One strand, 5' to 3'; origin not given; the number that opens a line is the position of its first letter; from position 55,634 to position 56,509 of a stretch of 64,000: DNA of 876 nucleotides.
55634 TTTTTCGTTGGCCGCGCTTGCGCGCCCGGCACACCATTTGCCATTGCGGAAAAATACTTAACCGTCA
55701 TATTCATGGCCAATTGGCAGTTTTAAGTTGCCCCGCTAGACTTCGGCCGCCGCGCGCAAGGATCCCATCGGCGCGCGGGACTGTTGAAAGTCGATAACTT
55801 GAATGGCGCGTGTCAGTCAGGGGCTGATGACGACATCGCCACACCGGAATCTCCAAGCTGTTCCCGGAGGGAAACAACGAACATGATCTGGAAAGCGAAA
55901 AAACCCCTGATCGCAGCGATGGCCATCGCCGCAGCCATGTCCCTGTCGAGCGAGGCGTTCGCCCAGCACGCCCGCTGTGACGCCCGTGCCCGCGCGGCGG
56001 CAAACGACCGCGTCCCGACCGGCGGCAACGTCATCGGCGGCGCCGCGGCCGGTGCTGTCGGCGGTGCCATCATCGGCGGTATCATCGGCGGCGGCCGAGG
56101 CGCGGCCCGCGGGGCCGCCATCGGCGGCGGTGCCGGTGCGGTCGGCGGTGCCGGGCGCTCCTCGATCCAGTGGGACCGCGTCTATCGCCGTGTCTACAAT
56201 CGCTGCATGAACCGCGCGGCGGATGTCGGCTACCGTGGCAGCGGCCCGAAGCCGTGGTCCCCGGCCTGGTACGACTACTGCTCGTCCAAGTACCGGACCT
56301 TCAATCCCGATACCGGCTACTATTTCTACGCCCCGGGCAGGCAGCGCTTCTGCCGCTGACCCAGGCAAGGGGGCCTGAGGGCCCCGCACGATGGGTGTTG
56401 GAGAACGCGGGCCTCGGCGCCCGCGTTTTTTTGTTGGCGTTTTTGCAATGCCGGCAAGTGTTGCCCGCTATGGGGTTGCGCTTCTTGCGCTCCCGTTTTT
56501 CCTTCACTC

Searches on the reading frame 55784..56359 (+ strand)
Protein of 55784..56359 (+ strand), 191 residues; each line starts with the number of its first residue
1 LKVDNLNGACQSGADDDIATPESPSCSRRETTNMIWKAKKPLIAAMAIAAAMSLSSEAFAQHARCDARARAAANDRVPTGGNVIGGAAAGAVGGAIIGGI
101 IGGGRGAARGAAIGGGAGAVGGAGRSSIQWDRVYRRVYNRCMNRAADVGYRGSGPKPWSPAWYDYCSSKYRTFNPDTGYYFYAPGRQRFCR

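Call 52: search_protein_families(library=pfam, proteins=[window:55784-56359:+], max_evalue=0.01)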
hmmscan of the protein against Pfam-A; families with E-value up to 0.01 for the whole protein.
window:55784-56359:+ (191 aa): 2 families
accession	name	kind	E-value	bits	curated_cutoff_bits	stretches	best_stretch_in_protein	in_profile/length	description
PF07886.16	BA14K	-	8.5e-06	26.1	26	1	162-191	1-30/30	BA14K-like protein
PF13441.11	Gly-zipper_YMGG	-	0.0084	16.2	28.9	0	82-123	2-44/45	YMGG-like Gly-zipper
